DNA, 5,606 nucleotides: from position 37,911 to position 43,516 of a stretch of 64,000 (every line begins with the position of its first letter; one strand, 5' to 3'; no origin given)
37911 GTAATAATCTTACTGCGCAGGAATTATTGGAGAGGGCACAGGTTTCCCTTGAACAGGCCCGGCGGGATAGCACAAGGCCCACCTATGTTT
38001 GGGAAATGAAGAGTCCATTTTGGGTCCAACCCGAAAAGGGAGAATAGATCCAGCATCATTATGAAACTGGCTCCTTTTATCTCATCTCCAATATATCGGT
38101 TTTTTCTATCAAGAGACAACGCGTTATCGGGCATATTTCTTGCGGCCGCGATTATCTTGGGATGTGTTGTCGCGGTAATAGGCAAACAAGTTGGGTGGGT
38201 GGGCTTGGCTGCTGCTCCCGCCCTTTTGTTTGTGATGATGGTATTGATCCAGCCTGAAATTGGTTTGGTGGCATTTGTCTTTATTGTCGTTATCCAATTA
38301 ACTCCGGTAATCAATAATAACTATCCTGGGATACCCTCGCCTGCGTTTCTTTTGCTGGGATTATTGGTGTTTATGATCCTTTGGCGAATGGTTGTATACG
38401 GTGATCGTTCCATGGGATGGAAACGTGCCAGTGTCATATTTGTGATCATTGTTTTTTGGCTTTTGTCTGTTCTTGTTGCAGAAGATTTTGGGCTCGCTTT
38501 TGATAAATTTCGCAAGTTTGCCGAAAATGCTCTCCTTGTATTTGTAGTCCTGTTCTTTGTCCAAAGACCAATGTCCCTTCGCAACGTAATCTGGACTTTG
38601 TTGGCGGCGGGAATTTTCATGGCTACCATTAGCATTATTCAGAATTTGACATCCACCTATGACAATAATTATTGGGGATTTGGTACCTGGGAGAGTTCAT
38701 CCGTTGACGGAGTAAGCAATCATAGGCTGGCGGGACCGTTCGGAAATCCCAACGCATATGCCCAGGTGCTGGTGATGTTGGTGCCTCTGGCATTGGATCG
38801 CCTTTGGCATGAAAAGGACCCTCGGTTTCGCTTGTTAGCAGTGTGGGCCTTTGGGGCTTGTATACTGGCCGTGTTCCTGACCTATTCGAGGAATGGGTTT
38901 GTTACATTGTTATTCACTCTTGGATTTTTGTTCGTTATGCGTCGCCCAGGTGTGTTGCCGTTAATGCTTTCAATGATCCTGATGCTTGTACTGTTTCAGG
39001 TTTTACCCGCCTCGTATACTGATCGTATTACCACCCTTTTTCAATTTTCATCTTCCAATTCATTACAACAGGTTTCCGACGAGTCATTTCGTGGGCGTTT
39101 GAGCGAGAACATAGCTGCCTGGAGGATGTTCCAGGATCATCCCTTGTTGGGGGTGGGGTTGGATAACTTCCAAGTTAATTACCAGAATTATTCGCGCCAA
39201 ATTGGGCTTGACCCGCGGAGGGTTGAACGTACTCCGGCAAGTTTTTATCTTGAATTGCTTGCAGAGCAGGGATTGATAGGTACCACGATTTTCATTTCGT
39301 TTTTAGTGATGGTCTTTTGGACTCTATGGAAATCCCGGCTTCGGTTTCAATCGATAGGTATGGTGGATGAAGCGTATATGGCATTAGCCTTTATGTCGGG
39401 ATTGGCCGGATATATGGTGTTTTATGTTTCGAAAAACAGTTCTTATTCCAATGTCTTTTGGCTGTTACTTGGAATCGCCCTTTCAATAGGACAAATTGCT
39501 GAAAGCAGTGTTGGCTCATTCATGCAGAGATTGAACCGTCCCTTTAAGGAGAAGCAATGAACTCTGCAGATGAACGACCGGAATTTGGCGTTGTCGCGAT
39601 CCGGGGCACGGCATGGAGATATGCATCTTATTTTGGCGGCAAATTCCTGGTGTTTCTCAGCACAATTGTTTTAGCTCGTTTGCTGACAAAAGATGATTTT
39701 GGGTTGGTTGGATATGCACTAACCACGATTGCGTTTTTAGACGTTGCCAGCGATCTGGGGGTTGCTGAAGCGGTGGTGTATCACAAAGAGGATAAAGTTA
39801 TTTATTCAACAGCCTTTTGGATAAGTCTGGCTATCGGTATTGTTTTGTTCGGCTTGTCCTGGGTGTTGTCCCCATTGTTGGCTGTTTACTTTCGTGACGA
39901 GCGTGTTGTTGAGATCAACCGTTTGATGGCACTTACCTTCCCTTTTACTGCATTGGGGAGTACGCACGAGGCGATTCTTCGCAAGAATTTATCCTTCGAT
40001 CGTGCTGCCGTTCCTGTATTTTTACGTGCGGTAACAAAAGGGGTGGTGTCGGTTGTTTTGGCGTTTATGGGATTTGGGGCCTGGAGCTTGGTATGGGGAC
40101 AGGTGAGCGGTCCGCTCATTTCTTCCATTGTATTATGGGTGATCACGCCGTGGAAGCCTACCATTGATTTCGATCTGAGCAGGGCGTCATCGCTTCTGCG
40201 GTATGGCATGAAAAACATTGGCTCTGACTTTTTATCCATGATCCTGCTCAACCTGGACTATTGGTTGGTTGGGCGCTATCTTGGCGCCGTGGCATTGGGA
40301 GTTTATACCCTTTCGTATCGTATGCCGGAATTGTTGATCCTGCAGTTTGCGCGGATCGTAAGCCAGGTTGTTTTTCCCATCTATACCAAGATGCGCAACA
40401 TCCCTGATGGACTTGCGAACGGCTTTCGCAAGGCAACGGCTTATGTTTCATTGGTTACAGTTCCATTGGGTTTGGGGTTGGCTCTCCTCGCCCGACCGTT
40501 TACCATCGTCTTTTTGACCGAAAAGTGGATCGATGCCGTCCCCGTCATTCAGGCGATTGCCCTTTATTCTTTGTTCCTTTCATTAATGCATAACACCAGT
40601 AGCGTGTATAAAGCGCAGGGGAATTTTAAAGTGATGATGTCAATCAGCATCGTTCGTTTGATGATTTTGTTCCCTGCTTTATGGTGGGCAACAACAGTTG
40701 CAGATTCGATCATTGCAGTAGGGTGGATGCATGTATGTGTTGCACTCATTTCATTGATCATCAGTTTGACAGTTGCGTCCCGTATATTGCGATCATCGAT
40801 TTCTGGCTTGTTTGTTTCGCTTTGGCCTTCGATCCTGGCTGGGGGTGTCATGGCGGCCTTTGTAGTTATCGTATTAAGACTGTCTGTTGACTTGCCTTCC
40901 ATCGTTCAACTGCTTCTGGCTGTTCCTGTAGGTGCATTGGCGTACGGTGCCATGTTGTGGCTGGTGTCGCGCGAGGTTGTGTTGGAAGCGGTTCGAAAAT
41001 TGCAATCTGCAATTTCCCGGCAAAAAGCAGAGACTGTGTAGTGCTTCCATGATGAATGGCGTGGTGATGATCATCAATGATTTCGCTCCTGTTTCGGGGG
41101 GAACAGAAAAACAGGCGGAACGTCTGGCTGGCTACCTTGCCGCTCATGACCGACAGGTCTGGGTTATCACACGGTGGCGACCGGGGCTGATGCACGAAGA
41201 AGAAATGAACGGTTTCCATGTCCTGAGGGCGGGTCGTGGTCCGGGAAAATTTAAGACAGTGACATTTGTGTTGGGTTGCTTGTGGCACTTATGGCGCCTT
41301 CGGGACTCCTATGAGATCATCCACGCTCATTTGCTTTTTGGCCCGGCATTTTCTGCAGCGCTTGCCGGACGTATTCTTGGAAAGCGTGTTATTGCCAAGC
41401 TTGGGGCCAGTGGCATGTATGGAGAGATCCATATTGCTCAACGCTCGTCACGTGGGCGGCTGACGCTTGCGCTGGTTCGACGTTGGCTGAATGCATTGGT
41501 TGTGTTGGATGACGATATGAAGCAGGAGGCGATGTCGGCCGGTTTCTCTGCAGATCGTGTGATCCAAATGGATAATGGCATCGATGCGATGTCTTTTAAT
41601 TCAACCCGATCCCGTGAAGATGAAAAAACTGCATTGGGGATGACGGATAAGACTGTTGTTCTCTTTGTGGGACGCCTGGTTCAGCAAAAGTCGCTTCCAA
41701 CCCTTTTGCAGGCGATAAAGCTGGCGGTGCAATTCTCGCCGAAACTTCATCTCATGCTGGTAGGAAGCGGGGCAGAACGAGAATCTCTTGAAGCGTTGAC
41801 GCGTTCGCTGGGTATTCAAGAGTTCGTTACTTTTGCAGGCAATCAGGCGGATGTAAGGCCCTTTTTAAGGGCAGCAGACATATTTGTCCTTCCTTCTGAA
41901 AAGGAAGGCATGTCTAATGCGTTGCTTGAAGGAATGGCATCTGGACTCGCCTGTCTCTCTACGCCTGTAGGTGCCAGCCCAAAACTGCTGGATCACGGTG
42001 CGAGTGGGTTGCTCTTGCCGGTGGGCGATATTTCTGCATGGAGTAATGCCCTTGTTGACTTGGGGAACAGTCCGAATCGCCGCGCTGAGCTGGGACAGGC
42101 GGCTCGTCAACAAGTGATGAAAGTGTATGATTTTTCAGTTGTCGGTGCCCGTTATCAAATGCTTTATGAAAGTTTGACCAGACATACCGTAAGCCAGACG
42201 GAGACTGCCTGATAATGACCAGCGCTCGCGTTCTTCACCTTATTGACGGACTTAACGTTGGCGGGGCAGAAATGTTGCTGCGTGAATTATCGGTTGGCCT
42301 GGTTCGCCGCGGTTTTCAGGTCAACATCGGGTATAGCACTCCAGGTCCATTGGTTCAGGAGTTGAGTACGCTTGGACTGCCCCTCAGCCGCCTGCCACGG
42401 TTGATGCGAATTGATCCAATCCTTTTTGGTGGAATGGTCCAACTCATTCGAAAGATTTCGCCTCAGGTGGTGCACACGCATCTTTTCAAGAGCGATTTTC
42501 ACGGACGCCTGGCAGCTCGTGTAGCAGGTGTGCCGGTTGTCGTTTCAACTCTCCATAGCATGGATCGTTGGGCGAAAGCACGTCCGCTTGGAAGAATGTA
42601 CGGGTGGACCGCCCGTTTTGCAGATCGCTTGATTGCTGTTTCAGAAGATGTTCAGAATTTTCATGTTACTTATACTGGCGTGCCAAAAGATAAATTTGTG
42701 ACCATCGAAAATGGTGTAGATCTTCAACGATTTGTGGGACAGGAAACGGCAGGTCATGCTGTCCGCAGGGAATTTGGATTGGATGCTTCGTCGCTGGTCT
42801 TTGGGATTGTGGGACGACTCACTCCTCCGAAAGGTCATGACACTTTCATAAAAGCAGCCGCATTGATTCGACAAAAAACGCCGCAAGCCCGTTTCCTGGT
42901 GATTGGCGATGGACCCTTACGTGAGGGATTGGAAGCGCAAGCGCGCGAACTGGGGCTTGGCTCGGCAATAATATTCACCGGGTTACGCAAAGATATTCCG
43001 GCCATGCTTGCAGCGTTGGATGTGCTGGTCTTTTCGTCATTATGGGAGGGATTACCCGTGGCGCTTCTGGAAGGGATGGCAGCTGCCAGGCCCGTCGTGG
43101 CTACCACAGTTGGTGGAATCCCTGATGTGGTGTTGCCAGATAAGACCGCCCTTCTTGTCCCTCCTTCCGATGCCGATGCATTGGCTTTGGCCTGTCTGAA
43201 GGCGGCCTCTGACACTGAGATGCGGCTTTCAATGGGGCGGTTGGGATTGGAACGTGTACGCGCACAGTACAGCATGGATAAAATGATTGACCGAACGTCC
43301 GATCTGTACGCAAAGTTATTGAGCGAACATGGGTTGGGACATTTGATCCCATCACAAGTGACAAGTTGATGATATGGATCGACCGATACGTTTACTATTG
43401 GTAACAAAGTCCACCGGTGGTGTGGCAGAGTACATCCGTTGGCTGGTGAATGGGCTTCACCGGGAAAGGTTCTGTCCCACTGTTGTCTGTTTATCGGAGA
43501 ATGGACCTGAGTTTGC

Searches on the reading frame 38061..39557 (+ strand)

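Call 18: search_protein_families(library=pfam, proteins=[window:38061-39557:+], max_evalue=0.001)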
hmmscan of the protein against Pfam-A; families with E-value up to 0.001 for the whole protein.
window:38061-39557:+ (499 aa): 1 family
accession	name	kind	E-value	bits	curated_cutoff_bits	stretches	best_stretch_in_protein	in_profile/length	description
PF04932.20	Wzy_C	-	1.3e-24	87.1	31.7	1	263-412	2-149/149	O-Antigen ligase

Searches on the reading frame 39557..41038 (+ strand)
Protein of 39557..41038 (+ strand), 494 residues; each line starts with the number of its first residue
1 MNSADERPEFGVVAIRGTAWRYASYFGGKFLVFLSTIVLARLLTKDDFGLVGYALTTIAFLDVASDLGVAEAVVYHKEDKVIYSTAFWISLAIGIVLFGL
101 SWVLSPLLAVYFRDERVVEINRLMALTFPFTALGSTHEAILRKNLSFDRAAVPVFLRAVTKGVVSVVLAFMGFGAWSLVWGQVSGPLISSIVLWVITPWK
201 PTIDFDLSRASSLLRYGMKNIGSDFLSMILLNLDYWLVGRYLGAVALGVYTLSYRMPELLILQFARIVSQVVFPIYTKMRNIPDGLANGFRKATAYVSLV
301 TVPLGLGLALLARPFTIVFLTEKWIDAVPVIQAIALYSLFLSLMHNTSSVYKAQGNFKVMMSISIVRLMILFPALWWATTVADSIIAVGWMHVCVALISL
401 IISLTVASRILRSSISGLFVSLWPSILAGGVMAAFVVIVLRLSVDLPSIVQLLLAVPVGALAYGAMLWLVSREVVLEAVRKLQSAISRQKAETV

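Call 18: search_protein_families(library=pfam, proteins=[window:39557-41038:+], max_evalue=0.001)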
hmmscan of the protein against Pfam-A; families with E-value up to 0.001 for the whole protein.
window:39557-41038:+ (494 aa): 2 families
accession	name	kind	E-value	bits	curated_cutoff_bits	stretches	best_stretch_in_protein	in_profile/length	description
PF13440.11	Polysacc_synt_3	-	1.6e-74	251.2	23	1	38-329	1-293/293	Polysaccharide biosynthesis protein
PF01943.22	Polysacc_synt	-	4.9e-29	102.1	28.2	1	16-279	3-273/274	Polysaccharide biosynthesis protein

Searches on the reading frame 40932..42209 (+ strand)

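Call 67: search_protein_families(library=pfam, proteins=[window:40932-42209:+], max_evalue=0.00001)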
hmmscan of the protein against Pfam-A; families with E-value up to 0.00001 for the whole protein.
window:40932-42209:+ (426 aa): 5 families
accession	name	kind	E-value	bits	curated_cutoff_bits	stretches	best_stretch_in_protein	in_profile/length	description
PF13692.12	Glyco_trans_1_4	-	8.2e-34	117.3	27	1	241-377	2-139/142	Glycosyl transferases group 1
PF00534.26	Glycos_transf_1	-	2.4e-32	112.2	26.4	1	229-394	3-172/172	Glycosyl transferases group 1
PF13439.12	Glyco_transf_4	-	4.8e-13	49.9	28.5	1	56-218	2-167/170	Glycosyltransferase Family 4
PF13579.12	Glyco_trans_4_4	-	5.8e-10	40.2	29.7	1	56-216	1-158/158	Glycosyl transferase 4-like domain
PF20706.3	GT4-conflict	-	2.1e-06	27.5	26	1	199-339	163-306/385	Family 4 Glycosyltransferase in conflict systems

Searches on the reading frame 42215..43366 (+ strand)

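Call 67: search_protein_families(library=pfam, proteins=[window:42215-43366:+], max_evalue=0.00001)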
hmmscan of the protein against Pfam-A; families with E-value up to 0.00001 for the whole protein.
window:42215-43366:+ (384 aa): 5 families
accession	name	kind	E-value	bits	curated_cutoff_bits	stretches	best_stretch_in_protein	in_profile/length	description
PF13692.12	Glyco_trans_1_4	-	7.8e-39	133.6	27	1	195-333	3-142/142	Glycosyl transferases group 1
PF00534.26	Glycos_transf_1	-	2.9e-37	128.3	26.4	1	184-342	6-167/172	Glycosyl transferases group 1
PF13439.12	Glyco_transf_4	-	2.7e-28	99.5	28.5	1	15-172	1-170/170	Glycosyltransferase Family 4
PF13579.12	Glyco_trans_4_4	-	2.8e-19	70.4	29.7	1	16-167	1-158/158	Glycosyl transferase 4-like domain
PF13477.12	Glyco_trans_4_2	-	1.2e-08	35.7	23.4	1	22-142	13-138/139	Glycosyl transferase 4-like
